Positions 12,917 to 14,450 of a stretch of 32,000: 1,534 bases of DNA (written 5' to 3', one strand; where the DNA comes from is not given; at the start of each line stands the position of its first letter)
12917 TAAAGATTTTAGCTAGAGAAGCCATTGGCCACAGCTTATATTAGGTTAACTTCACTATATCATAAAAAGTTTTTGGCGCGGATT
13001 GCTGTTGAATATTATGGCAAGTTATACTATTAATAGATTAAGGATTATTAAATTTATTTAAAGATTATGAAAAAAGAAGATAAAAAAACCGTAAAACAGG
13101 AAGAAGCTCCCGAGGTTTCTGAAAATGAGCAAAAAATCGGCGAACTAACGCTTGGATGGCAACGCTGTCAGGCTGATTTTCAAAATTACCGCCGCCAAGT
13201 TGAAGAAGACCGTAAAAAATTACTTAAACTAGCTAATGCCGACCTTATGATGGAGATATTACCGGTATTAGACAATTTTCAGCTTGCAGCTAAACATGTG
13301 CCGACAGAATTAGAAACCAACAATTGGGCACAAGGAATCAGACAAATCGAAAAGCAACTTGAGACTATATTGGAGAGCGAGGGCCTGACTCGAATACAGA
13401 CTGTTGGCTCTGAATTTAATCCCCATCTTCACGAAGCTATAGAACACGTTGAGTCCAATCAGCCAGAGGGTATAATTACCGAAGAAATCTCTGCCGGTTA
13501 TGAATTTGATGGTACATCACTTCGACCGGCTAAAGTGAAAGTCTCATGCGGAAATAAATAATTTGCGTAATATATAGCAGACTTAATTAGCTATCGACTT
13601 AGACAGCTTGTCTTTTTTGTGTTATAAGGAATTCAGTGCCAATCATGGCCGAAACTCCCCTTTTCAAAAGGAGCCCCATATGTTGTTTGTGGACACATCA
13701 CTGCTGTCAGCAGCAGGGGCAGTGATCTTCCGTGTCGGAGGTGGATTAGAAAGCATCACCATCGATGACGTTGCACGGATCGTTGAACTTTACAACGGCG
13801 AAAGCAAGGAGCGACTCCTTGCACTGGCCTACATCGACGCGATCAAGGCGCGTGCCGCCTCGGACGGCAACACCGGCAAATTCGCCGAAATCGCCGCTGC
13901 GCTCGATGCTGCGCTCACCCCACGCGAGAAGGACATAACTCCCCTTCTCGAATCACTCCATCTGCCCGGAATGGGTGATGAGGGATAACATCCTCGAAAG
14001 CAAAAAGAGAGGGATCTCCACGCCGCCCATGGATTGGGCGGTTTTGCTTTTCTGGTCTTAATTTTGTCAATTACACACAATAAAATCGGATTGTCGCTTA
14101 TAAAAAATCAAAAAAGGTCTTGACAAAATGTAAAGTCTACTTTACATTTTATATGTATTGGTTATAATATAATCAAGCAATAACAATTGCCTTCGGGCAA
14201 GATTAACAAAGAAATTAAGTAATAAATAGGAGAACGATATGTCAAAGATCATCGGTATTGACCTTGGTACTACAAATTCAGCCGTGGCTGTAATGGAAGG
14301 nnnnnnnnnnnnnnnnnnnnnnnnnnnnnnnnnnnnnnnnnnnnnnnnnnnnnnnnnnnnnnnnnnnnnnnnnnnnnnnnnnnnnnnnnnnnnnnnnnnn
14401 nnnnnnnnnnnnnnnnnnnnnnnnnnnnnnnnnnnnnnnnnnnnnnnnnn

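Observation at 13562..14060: Foreign GC-rich single-gene cassette splitting the grpE-dnaK pair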

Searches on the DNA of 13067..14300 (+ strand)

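Call 6: search_rna_families(source=window, start=13400, end=14300, threshold=evalue, max_evalue=10, show_alignments=3)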
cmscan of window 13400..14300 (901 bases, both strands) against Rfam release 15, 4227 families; matches with E-value up to 10: 7.
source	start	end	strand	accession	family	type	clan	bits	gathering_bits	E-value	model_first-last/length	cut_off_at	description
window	13454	13526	-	RF00588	SNORD41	Gene; snRNA; snoRNA; CD-box;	CL00058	20.2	41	0.47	1-70/70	no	Small nucleolar RNA SNORD41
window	13769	13793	+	RF01106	SBWMV1_UPD-PKb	Cis-reg;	-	17.2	38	9.3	1-25/25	no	Pseudoknot of upstream pseudoknot domain (UPD) of the 3'UTR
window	13526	13594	+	RF00358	snoZ101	Gene; snRNA; snoRNA; CD-box;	CL00057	16.4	44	9.5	1-96/96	no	Small nucleolar RNA Z101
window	13548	13628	+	RF01576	DdR8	Gene; snRNA; snoRNA; CD-box;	-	14.8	80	8.1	1-88/88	no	D. discoideum snoRNA DdR8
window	14276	14292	-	RF01142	sR19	Gene; snRNA; snoRNA; CD-box;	-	13.1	45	2.1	47-63/63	no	Small nucleolar RNA sR19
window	13460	13541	+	RF02510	PYLIS_3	Cis-reg;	-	12.8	38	7.1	1-100/100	no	Pyrrolysine insertion sequence mttB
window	14202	14259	+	RF02687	RAGATH-8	Gene; sRNA;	-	10.4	86.7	3.8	1-276/276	no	RAGATH-8 RNA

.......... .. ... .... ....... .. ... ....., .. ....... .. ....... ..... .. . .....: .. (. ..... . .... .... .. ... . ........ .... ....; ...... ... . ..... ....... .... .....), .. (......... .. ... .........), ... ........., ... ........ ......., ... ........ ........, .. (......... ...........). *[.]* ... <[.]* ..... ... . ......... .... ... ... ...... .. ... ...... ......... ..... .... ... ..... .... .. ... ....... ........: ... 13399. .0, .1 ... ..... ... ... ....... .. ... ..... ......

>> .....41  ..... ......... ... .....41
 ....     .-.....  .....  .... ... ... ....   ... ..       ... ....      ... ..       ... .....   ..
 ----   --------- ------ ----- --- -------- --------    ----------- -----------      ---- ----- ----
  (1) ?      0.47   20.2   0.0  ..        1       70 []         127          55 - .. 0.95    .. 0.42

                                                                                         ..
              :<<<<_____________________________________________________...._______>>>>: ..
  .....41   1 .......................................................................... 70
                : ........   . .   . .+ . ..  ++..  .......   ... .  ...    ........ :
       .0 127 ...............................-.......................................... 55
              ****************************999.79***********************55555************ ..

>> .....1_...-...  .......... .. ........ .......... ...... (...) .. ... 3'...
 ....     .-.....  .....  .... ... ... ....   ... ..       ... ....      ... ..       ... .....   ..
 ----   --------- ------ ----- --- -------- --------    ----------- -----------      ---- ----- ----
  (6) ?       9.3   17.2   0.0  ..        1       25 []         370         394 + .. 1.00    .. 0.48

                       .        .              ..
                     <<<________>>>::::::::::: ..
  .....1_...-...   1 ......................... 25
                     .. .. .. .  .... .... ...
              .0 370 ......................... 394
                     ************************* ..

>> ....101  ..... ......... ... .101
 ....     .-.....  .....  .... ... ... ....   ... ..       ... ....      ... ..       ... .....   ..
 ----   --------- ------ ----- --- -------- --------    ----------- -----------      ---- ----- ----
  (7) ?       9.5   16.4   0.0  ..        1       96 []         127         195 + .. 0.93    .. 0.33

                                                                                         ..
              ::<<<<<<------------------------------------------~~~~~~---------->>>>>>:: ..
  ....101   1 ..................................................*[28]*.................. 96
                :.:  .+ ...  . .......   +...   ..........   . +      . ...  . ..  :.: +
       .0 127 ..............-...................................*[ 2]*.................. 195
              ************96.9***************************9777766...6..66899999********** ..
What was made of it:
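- On Known structured RNA families (Rfam 15): Within 13400-14300 the best hits have E of 0.47 or worse and fall far below gathering (call 6).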

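Call 86: search_rna_families(sources=[L039, L041, L043, L045, L046], threshold=gathering)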
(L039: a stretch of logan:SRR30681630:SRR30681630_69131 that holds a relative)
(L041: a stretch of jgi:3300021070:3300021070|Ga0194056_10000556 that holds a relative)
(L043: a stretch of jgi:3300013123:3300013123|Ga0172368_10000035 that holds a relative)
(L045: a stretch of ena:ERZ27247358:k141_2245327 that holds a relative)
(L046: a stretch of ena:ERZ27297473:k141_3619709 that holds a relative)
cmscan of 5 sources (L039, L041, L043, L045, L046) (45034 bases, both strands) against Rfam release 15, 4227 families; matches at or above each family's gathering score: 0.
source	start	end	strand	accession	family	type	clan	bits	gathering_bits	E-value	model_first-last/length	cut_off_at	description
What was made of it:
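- Tried and rejected: Rfam on five related loci also found nothing (call 86).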
